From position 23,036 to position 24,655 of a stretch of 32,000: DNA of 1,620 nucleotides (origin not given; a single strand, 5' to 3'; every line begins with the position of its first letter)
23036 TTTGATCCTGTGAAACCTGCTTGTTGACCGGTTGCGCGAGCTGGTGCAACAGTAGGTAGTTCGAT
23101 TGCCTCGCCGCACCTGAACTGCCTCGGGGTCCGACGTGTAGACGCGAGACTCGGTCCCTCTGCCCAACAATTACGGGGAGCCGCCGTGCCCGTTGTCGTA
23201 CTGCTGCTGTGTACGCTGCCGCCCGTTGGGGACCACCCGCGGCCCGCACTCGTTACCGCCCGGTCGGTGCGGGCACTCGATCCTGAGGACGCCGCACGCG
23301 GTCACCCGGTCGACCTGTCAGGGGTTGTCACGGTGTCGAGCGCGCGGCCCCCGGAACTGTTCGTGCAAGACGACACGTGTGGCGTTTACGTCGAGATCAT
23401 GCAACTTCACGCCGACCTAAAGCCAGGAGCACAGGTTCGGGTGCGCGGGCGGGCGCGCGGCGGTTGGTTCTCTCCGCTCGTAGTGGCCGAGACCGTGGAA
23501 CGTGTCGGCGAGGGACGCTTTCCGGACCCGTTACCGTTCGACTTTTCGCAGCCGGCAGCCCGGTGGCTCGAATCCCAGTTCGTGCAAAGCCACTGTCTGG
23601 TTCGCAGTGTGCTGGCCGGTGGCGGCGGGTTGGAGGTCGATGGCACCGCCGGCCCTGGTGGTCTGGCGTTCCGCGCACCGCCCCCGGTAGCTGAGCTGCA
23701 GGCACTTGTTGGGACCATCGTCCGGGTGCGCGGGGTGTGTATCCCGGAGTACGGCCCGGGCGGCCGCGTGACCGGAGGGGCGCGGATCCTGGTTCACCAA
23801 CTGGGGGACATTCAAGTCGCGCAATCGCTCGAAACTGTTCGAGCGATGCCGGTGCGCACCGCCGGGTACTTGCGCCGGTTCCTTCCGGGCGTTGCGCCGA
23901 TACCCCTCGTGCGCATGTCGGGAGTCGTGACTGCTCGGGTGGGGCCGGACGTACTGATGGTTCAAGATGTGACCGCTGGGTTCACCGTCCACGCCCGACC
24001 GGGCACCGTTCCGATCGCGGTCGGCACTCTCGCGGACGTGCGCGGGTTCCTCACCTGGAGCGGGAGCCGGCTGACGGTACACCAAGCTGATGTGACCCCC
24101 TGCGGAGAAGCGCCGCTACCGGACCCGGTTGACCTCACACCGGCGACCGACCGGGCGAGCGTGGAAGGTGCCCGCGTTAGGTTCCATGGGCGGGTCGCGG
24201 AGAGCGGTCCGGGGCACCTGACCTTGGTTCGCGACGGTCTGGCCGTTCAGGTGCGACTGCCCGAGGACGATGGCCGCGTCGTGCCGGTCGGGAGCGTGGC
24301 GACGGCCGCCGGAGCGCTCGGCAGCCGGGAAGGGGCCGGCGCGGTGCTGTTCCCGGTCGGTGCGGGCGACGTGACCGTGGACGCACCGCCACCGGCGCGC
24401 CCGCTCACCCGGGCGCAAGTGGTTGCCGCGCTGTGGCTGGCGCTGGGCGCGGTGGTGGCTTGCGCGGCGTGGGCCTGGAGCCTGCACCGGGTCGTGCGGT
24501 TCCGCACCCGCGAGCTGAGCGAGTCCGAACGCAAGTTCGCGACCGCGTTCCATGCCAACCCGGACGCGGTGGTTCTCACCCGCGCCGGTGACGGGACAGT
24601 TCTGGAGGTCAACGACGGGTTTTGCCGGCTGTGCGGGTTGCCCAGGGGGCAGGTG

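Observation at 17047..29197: Two divergent, gene-for-gene paralogous signalling cassettes: a light sensor and a sensor-swapped twin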

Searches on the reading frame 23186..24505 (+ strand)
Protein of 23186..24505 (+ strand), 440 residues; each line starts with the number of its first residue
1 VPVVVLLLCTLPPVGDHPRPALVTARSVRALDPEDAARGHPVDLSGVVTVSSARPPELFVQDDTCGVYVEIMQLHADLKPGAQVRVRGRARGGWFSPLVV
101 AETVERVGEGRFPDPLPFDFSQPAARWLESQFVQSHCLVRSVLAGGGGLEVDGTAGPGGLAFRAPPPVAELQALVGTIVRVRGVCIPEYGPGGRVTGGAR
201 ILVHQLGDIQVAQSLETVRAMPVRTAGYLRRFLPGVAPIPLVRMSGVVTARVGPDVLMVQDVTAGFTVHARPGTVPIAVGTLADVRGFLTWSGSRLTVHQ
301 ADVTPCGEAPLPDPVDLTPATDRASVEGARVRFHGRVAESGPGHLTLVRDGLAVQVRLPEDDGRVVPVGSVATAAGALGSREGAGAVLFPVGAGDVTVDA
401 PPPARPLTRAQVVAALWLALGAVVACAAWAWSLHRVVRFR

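Call 31: search_protein_families(library=ncbifam, proteins=[window:23186-24505:+], max_evalue=0.1)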
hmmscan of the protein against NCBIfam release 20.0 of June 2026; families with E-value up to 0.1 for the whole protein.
window:23186-24505:+ (440 aa): 0 families

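Call 34: find_homologous_proteins(query=window:23186-24505:+, max_evalue=0.00001)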
Query window:23186-24505:+ (440 aa): 2 proteins with E <= 0.00001 among 8000 candidates.
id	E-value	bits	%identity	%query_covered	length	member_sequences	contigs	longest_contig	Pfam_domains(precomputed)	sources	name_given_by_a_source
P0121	1.7e-10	59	29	61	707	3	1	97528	PF00990.27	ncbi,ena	-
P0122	4.4e-7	48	25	76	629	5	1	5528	PF00990.27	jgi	jgi:diguanylate cyclase (GGDEF)-like protein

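Call 42: search_protein_representatives(protein=window:23186-24505:+)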
Query: 440 residues. Proteins with E-value up to 0.001 (for the whole library): 3085; up to 1e-10: 1373; up to 1e-30: 44. The best 150 are listed.
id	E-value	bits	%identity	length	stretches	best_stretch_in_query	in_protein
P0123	8.8e-226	766.6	100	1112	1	86-440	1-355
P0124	1.0e-81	291.8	39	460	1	21-440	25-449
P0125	6.5e-81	289.1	43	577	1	2-440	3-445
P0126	1.8e-79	284.4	38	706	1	18-439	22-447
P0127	8.6e-47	176.7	30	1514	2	20-355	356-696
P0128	5.7e-41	157.5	29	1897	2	21-435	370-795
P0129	1.7e-39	152.6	30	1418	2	22-438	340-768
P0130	4.2e-39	151.3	35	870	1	10-426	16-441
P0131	8.4e-39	150.3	35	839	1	8-438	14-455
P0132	2.9e-38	148.6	28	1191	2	16-435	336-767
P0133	2.8e-37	145.3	32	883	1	17-429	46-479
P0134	9.9e-37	143.5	28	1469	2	21-290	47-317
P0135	1.0e-36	143.5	31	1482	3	19-307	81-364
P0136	3.5e-36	141.7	38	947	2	15-438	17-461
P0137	4.7e-36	141.3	29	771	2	17-321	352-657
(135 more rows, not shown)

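Call 43: search_protein_families(library=pfam, proteins=[P0124, P0126, P0127, P0128, P0130, P0132, P0134, P0136], max_evalue=0.0001)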
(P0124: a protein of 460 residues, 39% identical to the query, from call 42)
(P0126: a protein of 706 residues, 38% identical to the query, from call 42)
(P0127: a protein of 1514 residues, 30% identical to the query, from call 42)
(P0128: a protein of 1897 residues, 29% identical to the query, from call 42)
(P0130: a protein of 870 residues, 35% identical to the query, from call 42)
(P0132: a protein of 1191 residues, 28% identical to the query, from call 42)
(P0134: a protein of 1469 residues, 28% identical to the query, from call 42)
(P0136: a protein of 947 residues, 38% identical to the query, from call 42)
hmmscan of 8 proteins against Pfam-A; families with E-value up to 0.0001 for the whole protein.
P0124 (460 aa): 0 families

P0126 (706 aa): 2 families
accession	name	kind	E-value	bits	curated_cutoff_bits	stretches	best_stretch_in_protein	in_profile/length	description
PF02518.31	HATPase_c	-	1.7e-17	64.3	26.4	1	585-693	1-107/111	Histidine kinase-, DNA gyrase B-, and HSP90-like ATPase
PF00512.31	HisKA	-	1.2e-12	48.1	26.9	1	479-541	4-63/66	His Kinase A (phospho-acceptor) domain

P0127 (1514 aa): 7 families
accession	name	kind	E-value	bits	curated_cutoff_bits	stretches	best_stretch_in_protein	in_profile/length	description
PF00072.30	Response_reg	-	6.9e-52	174.8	30.2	2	1370-1483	1-110/111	Response regulator receiver domain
PF02518.31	HATPase_c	-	1.9e-23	83.4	26.4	1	1050-1199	1-106/111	Histidine kinase-, DNA gyrase B-, and HSP90-like ATPase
PF00512.31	HisKA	-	3.9e-23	81.7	26.9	1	938-1003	1-66/66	His Kinase A (phospho-acceptor) domain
PF00989.32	PAS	-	8.7e-10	39.1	22.6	1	806-915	2-113/113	PAS fold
PF08448.16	PAS_4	-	3e-08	34.3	23.1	1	811-920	1-110/110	PAS fold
PF13426.13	PAS_9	-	4.5e-06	27.3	27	1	816-917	2-103/103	PAS domain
PF13188.13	PAS_8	-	5.4e-05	23.4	21.8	0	805-865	1-59/65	PAS domain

P0128 (1897 aa): 9 families
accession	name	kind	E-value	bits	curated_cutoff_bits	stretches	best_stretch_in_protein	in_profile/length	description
PF08448.16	PAS_4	-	6.7e-56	187.7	23.1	3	948-1058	2-109/110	PAS fold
PF00072.30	Response_reg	-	7.9e-44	148.8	30.2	2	1606-1716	1-109/111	Response regulator receiver domain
PF00989.32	PAS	-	8.9e-30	103.5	22.6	3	816-926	1-113/113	PAS fold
PF13426.13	PAS_9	-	2.3e-29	102.2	27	3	827-928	2-103/103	PAS domain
PF02518.31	HATPase_c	-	2.8e-28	99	26.4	1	1316-1430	1-109/111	Histidine kinase-, DNA gyrase B-, and HSP90-like ATPase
PF00512.31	HisKA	-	2.1e-19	69.8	26.9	1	1204-1269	1-66/66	His Kinase A (phospho-acceptor) domain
PF13188.13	PAS_8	-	2.7e-17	62.4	21.8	1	816-862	1-44/65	PAS domain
PF01627.28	Hpt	-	5e-16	59.1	24.6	1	1806-1886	2-82/84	Hpt domain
PF08447.18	PAS_3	-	1.7e-11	44.6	25.6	0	841-923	4-89/89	PAS fold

P0130 (870 aa): 3 families
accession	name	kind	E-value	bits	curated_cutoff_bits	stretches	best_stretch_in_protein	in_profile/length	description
PF00072.30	Response_reg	-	1.4e-19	70.7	30.2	1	740-851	1-110/111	Response regulator receiver domain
PF02518.31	HATPase_c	-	4.1e-19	69.5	26.4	1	594-716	2-108/111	Histidine kinase-, DNA gyrase B-, and HSP90-like ATPase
PF00512.31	HisKA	-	5.1e-08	33.3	26.9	1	487-549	3-63/66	His Kinase A (phospho-acceptor) domain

P0132 (1191 aa): 6 families
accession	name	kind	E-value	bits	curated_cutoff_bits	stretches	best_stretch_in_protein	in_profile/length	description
PF02518.31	HATPase_c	-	1.9e-22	80.2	26.4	1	1024-1146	2-109/111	Histidine kinase-, DNA gyrase B-, and HSP90-like ATPase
PF00989.32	PAS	-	2.3e-12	47.4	22.6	1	789-894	2-109/113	PAS fold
PF13426.13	PAS_9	-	9.5e-11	42.3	27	1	799-900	2-103/103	PAS domain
PF00512.31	HisKA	-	5.1e-10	39.7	26.9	1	918-980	3-64/66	His Kinase A (phospho-acceptor) domain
PF13188.13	PAS_8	-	1.7e-05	24.9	21.8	1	788-833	1-45/65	PAS domain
PF08448.16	PAS_4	-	3.6e-05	24.4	23.1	1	795-901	2-108/110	PAS fold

P0134 (1469 aa): 5 families
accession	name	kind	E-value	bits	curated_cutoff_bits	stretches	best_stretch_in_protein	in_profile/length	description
PF00072.30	Response_reg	-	2.1e-49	166.7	30.2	2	1213-1326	1-110/111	Response regulator receiver domain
PF02518.31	HATPase_c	-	1.2e-30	106.7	26.4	1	929-1044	1-110/111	Histidine kinase-, DNA gyrase B-, and HSP90-like ATPase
PF00512.31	HisKA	-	3.5e-23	81.9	26.9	1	817-882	1-66/66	His Kinase A (phospho-acceptor) domain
PF01627.28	Hpt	-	1.2e-09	38.6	24.6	1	1375-1454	2-81/84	Hpt domain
PF08661.17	Rep_fac-A_3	-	2.9e-05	24.8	23.5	0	264-322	15-73/105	Replication factor A protein 3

P0136 (947 aa): 8 families
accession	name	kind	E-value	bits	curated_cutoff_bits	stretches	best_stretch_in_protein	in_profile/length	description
PF02518.31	HATPase_c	-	2.4e-23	83.1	26.4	1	710-813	5-109/111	Histidine kinase-, DNA gyrase B-, and HSP90-like ATPase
PF00072.30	Response_reg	-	1.5e-15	57.7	30.2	1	834-943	1-111/111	Response regulator receiver domain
PF00989.32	PAS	-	4.8e-09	36.7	22.6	1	481-532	3-54/113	PAS fold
PF13188.13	PAS_8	-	1.9e-08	34.4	21.8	1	481-529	3-48/65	PAS domain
PF08448.16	PAS_4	-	2.6e-08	34.5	23.1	1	485-585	1-109/110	PAS fold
PF00512.31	HisKA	-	9.6e-07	29.2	26.9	1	601-662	3-63/66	His Kinase A (phospho-acceptor) domain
PF12860.13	PAS_7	-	2.9e-06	27.9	27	0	486-587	2-113/115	PAS fold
PF13426.13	PAS_9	-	1.2e-05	25.9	27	1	490-583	2-103/103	PAS domain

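Call 49: search_protein_families(library=pfam, proteins=[window:23186-24505:+], max_evalue=5)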
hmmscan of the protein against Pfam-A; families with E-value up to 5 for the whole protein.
window:23186-24505:+ (440 aa): 0 families

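Call 53: find_encoding_contigs(protein=P0123, flank=3000, max_places=3)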
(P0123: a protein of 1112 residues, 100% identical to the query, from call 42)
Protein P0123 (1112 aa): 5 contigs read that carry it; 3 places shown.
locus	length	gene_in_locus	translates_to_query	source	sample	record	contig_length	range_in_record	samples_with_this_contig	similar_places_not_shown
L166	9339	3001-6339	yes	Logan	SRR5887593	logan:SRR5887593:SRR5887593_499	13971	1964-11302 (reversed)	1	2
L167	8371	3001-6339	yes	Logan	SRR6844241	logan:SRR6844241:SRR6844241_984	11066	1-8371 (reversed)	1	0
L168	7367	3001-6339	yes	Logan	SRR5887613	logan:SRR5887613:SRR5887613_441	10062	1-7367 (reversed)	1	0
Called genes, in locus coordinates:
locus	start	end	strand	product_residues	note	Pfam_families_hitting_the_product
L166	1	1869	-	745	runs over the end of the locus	PF08446:PAS_2, PF01590:GAF, PF00360:PHY, PF00512:HisKA, PF13581:HATPase_c_2 (weak), PF02518:HATPase_c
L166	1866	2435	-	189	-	PF01126:Heme_oxygenase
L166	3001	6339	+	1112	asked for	PF00989:PAS, PF08448:PAS_4 (weak), PF13188:PAS_8 (weak), PF13426:PAS_9, PF08448:PAS_4, PF00989:PAS, PF00512:HisKA, PF02518:HATPase_c, +5 more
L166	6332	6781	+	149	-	PF00072:Response_reg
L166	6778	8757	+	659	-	PF00072:Response_reg, PF00512:HisKA (weak), PF02518:HATPase_c, PF00072:Response_reg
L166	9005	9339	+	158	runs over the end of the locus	-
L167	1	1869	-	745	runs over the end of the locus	PF08446:PAS_2, PF01590:GAF, PF00360:PHY, PF00512:HisKA, PF13581:HATPase_c_2 (weak), PF02518:HATPase_c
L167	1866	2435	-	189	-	PF01126:Heme_oxygenase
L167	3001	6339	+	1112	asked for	PF00989:PAS, PF08448:PAS_4 (weak), PF13188:PAS_8 (weak), PF13426:PAS_9, PF08448:PAS_4, PF00989:PAS, PF00512:HisKA, PF02518:HATPase_c, +5 more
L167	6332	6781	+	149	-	PF00072:Response_reg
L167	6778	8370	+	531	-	?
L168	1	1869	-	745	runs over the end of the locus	PF08446:PAS_2, PF01590:GAF, PF00360:PHY, PF00512:HisKA, PF13581:HATPase_c_2 (weak), PF02518:HATPase_c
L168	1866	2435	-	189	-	PF01126:Heme_oxygenase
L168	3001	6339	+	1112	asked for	PF00989:PAS, PF08448:PAS_4 (weak), PF13188:PAS_8 (weak), PF13426:PAS_9, PF08448:PAS_4, PF00989:PAS, PF00512:HisKA, PF02518:HATPase_c, +5 more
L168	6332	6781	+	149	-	PF00072:Response_reg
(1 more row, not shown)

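Call 54: predict_structure(alignment_id=A2)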
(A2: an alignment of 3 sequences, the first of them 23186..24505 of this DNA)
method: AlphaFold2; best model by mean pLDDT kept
length: 440 residues; sequences in the alignment: 3
mean_pLDDT: 78.4   pTM: 0.60
mean pLDDT of the five models: 78.4, 77.3, 74.4, 62.8, 60.9
residues with pLDDT >= 90: 89; 70-90: 249; 50-70: 75; < 50: 27
segments of 3 or more residues with pLDDT < 50: 1-17, 235-238, 382-384
pLDDT, mean of each block of 10 residues (from residue 1): 38 49 87 81 92 80 87 81 93 70 92 78 62 82 77 64 80 83 77 61 85 67 82 55 89 87 88 78 85 73 89 89 84 92 87 83 76 89 69 83 66 83 90 66
secondary structure, 60 per line:
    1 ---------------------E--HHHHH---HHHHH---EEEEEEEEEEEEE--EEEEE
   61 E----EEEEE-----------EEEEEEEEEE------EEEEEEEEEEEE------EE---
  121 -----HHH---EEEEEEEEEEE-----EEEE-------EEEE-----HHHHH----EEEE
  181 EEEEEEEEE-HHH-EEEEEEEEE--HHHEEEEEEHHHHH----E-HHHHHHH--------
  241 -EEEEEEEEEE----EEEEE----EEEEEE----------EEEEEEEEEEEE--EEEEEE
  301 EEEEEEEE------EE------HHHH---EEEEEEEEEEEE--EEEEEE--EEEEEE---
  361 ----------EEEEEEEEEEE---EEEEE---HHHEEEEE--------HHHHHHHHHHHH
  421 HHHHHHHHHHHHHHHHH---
elements in order: H25-29 H33-37 E41-53 E56-61 E66-70 E82-91 E98-109 E132-142 E148-151 E159-162 H168-172 E177-189 E195-203 E209-214 H215-219 H226-232 E242-251 E256-260 E265-270 E281-292 E295-308 H323-326 E330-341 E344-349 E352-357 E371-381 E385-389 E396-400 H409-437

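Call 58: fold_search(model_id=the predicted structure, library=pdb)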
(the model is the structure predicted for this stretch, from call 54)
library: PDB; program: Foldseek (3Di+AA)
matches with E <= 10: 1231; with E <= 0.001: 31
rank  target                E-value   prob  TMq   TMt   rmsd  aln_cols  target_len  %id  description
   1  5z7d_A                2.3e-08  1.00  0.18  0.19  16.2       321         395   10  p204HINab-dsDNA complex structure (released 2019-01-30)
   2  5z7d_C                2.7e-08  1.00  0.18  0.20  14.2       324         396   10  p204HINab-dsDNA complex structure (released 2019-01-30)
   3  5z7d_B                1.6e-07  1.00  0.18  0.19  14.5       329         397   11  p204HINab-dsDNA complex structure (released 2019-01-30)
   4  3go5                  1.7e-05  0.99  0.13  0.19  15.2       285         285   13  Crystal structure of a multidomain protein with nucleic acid binding domains (sp_0946) from streptococcus pneumoniae tig (released 2009-04-07)
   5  1jmc_A                5.7e-05  1.00  0.23  0.36   8.6       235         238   12  SINGLE STRANDED DNA-BINDING DOMAIN OF HUMAN REPLICATION PROTEIN A BOUND TO SINGLE STRANDED DNA, RPA70 SUBUNIT, RESIDUE (released 1997-10-16)
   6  9gut_B                5.7e-05  0.91  0.13  0.11  18.5       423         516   12  30S mRNA delivery complex (bS1 resolved) (released 2024-11-20)
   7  3u58_B                8.7e-05  1.00  0.15  0.26  14.1       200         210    9  Crystal Structure of the Tetrahymena telomerase processivity factor Teb1 AB (released 2011-12-28)
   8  9pd4_N                1.2e-04  1.00  0.22  0.23   9.0       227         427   12  NER dual incision complex - DuIM (released 2026-02-18)
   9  1ph1_A                3.1e-04  1.00  0.16  0.15  11.7       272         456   10  CRYSTAL STRUCTURE OF THE OXYTRICHA NOVA TELOMERE END-BINDING PROTEIN COMPLEXED WITH NONCOGNATE SSDNA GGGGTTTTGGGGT (released 2003-06-17)
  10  2oq0_B                3.2e-04  1.00  0.17  0.37  14.5       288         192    9  Crystal Structure of the First HIN-200 Domain of Interferon-Inducible Protein 16 (released 2007-02-27)
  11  4jbm_B                3.2e-04  0.99  0.18  0.32   9.0       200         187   11  Structure of murine DNA binding protein bound with ds DNA (released 2013-06-26)
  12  8u5y_C                3.2e-04  0.98  0.17  0.11  22.9       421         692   10  human RADX trimer bound to ssDNA (released 2023-10-11)
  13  1jb7_A                3.6e-04  1.00  0.15  0.15  11.7       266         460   10  DNA G-Quartets in a 1.86 A Resolution Structure of an Oxytricha nova Telomeric Protein-DNA Complex (released 2001-06-11)
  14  5yzw_B                3.8e-04  1.00  0.17  0.37  14.4       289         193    9  Crystal structure of p204 HINb domain (released 2018-12-19)
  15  4jbj_A                3.8e-04  1.00  0.21  0.37   9.0       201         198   10  Structural mimicry for functional antagonism (released 2013-06-26)
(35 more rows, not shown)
